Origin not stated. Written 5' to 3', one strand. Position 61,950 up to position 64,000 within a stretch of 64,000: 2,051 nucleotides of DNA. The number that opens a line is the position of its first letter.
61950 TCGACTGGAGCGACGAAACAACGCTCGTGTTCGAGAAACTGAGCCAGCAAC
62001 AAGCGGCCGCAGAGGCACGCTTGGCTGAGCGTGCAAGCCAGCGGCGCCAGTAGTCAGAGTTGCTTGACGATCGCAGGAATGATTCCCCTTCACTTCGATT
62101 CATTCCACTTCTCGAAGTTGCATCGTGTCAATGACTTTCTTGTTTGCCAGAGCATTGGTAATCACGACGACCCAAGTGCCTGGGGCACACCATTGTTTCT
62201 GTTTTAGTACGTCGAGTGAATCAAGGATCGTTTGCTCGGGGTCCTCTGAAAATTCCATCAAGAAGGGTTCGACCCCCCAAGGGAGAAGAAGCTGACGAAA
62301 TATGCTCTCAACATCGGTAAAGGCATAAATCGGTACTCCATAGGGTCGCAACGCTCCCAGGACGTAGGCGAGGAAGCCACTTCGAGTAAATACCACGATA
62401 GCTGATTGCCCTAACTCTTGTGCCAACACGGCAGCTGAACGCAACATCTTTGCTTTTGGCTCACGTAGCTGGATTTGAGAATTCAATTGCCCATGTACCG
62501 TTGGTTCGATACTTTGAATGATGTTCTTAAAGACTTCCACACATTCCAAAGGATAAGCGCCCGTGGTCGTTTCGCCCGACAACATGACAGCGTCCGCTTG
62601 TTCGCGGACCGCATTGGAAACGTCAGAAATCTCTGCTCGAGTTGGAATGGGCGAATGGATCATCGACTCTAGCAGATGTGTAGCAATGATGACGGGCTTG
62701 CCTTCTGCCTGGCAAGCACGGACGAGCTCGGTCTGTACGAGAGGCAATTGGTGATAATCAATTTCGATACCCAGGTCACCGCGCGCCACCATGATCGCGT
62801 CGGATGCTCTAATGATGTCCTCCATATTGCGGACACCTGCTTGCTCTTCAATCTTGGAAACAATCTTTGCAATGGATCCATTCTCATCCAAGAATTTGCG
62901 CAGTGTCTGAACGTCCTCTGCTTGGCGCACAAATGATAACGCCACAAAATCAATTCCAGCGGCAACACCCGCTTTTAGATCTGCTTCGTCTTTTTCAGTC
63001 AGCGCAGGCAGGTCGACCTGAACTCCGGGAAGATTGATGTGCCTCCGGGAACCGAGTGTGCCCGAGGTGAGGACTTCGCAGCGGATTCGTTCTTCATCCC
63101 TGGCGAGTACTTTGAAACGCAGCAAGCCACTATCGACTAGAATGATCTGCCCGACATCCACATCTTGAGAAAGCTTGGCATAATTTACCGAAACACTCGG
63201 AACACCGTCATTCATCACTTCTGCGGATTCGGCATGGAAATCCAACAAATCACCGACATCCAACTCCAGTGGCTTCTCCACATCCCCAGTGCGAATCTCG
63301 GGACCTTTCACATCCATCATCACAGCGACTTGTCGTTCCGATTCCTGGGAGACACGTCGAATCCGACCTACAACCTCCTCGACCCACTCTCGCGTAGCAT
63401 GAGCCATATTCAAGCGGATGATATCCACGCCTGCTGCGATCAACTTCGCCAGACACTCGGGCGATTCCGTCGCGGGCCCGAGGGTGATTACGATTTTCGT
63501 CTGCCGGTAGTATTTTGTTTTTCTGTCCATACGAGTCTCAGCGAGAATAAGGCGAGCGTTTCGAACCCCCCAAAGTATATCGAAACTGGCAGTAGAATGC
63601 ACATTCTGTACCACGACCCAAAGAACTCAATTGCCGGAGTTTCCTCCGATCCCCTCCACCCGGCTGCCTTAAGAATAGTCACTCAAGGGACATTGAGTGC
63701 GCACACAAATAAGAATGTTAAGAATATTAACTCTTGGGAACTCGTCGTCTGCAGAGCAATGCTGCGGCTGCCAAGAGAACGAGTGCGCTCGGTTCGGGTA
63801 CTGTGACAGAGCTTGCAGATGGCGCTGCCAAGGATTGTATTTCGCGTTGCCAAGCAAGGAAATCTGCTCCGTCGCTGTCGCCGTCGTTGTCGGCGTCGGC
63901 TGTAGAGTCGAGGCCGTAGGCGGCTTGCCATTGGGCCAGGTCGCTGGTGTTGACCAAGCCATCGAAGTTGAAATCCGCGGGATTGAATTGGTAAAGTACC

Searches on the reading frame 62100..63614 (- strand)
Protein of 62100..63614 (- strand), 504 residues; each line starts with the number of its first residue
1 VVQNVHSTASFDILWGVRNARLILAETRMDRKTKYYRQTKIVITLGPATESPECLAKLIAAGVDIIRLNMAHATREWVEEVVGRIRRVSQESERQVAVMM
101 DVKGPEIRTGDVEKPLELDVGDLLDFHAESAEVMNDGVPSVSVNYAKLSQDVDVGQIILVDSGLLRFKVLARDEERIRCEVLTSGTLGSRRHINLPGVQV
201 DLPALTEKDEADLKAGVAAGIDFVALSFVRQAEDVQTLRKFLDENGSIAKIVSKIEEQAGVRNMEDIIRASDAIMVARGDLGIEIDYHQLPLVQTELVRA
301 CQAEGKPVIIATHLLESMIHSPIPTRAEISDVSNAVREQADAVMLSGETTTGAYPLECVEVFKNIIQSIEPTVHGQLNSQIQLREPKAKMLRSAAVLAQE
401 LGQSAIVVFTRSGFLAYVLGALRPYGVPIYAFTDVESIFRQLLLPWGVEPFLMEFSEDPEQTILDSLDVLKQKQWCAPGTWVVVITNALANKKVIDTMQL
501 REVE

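Call 48: search_protein_families(library=pfam, proteins=[window:62100-63614:-], max_evalue=0.01)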
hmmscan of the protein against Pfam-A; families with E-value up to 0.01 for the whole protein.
window:62100-63614:- (504 aa): 3 families
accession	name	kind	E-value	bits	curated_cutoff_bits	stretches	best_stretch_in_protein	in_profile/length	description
PF00224.27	PK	-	4.5e-115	384.6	30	1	37-359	2-328/328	Pyruvate kinase, barrel domain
PF02887.21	PK_C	-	1.1e-17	64.7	28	1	391-490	4-102/114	Pyruvate kinase, alpha/beta domain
PF03328.21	HpcH_HpaI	-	0.00062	19.5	25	0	211-280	76-153/221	HpcH/HpaI aldolase/citrate lyase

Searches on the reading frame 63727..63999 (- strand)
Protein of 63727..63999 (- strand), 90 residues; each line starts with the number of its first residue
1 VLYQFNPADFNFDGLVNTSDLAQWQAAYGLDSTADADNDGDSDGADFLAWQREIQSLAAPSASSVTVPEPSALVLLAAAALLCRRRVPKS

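Call 48: search_protein_families(library=pfam, proteins=[window:63727-63999:-], max_evalue=0.01)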
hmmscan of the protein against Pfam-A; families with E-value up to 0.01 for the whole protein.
window:63727-63999:- (90 aa): 1 family
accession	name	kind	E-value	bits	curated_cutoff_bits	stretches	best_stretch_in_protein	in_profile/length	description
PF07589.16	PEP-CTERM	-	0.0005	20.5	20.7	1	66-86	1-24/24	PEP-CTERM motif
